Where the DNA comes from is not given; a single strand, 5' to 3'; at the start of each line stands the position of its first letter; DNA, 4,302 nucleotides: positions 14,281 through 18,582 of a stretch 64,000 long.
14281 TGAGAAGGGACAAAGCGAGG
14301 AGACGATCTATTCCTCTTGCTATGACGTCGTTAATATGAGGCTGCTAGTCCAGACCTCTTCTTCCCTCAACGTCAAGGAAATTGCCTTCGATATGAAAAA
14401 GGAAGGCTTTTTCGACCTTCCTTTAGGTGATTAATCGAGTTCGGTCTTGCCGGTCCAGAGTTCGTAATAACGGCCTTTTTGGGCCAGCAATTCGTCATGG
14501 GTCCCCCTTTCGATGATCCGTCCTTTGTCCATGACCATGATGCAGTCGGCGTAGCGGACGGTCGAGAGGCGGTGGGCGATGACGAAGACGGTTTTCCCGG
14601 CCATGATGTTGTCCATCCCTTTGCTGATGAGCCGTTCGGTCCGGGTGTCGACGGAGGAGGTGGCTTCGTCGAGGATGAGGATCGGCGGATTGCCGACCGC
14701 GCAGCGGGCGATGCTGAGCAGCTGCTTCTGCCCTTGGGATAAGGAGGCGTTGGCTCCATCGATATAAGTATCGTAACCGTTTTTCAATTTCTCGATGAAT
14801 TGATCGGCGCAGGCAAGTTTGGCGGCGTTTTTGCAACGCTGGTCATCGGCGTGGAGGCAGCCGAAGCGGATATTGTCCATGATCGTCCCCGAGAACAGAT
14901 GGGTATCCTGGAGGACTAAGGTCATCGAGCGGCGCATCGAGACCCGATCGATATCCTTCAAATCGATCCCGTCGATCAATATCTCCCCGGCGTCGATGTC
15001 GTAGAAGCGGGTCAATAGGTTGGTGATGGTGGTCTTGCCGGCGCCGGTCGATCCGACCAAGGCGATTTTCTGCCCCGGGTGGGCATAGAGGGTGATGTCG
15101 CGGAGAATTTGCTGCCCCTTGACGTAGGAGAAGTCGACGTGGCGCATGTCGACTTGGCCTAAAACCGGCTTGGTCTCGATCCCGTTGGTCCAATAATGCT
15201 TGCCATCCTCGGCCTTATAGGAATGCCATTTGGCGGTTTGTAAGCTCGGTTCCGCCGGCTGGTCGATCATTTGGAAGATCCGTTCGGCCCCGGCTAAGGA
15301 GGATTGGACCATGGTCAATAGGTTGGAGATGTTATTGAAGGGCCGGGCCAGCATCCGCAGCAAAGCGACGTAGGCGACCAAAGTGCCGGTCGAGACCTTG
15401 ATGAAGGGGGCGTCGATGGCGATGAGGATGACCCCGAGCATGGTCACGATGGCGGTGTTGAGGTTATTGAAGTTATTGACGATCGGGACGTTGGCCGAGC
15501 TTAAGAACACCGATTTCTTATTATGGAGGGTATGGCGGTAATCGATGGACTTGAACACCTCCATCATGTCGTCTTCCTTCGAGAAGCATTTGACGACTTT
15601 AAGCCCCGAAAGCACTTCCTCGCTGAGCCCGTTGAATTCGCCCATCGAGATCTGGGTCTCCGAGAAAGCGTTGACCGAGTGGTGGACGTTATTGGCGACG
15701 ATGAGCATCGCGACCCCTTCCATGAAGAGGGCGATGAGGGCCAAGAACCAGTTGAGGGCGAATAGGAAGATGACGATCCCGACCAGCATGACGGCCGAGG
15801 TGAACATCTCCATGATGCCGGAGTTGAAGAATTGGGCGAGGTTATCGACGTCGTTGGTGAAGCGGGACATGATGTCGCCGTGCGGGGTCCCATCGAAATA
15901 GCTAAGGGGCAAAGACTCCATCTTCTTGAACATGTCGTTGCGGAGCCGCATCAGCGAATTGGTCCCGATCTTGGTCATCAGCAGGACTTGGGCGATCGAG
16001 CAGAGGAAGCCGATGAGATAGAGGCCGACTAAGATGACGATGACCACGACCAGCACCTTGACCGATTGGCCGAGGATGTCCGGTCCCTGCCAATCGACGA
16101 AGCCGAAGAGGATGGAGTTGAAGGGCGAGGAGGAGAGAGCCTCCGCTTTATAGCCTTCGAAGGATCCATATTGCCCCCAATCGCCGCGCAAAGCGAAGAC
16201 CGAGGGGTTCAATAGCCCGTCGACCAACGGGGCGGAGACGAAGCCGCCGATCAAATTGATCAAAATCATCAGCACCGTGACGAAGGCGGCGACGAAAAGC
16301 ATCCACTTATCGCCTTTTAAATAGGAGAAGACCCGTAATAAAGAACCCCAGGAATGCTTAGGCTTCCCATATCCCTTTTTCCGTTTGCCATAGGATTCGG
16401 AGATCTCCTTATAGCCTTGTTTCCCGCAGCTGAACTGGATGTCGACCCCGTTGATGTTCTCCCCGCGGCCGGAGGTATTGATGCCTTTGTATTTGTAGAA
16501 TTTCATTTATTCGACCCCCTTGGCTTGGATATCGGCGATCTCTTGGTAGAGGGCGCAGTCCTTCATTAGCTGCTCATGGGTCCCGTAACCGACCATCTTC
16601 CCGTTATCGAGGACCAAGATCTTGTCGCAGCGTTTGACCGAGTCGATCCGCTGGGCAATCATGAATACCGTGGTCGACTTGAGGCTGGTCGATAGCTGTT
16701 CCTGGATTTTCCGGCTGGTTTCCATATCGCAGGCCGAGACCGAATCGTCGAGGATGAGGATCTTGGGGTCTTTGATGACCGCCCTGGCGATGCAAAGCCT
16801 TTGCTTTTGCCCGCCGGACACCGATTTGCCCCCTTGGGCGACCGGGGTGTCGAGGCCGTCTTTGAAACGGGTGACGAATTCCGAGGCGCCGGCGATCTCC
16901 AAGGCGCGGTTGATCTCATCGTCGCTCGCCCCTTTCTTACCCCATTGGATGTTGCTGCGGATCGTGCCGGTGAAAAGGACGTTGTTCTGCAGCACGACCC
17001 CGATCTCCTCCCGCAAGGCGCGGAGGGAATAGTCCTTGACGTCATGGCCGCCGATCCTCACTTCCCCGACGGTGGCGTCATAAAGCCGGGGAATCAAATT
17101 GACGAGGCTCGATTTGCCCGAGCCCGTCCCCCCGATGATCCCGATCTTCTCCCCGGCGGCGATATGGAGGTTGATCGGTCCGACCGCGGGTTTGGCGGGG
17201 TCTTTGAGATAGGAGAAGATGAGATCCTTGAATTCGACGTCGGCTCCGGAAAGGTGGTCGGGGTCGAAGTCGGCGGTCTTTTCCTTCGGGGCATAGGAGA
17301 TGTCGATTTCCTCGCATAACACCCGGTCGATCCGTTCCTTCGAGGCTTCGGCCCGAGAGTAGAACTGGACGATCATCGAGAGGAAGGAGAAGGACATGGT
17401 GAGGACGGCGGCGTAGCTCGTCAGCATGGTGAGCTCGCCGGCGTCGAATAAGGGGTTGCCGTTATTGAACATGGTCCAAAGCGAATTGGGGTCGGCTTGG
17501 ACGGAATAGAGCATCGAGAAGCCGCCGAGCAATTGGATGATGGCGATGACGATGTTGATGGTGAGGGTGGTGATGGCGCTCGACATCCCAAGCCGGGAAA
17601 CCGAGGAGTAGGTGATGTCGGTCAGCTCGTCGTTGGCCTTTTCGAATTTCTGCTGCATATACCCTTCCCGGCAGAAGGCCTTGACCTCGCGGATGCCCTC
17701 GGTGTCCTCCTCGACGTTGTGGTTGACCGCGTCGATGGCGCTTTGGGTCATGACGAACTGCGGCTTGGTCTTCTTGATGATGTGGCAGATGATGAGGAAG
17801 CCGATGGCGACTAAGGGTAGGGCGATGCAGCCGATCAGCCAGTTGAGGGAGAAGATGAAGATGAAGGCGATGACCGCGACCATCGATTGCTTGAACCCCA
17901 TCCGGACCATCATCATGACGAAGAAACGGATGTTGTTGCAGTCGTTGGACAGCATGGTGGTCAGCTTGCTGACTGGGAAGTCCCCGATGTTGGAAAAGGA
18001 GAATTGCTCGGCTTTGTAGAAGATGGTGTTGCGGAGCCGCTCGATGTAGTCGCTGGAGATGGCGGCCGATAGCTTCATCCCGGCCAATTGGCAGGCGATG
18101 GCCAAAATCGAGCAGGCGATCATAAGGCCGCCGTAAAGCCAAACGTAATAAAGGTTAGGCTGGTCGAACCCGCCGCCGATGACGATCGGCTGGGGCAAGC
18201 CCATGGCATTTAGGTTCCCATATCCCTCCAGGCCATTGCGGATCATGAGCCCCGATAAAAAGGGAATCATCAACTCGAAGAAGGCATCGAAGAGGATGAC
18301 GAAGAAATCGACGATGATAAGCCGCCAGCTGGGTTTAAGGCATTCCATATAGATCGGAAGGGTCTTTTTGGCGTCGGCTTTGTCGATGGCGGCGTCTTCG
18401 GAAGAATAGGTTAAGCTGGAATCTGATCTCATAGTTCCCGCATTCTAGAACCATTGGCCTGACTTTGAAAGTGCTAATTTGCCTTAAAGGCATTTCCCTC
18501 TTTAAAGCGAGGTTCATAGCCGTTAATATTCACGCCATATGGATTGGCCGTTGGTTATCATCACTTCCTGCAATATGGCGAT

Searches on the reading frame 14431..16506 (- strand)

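Call 74: search_protein_families(library=pfam, proteins=[window:14431-16506:-], max_evalue=0.00001)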
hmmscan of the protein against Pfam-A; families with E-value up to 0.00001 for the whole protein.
window:14431-16506:- (691 aa): 2 families
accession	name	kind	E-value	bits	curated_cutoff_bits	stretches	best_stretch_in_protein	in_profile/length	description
PF00664.28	ABC_membrane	-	1.1e-37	130.6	28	1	143-388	37-272/274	ABC transporter transmembrane region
PF00005.33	ABC_tran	-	2.7e-30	106.2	25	1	468-617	1-137/137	ABC transporter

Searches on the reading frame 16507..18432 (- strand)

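Call 74: search_protein_families(library=pfam, proteins=[window:16507-18432:-], max_evalue=0.00001)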
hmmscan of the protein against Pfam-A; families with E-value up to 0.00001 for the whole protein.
window:16507-18432:- (641 aa): 2 families
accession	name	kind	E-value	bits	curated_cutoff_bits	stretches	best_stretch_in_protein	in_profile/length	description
PF00005.33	ABC_tran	-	7.3e-31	108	25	1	419-564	3-135/137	ABC transporter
PF00664.28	ABC_membrane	-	1e-30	107.8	28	1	40-308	2-251/274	ABC transporter transmembrane region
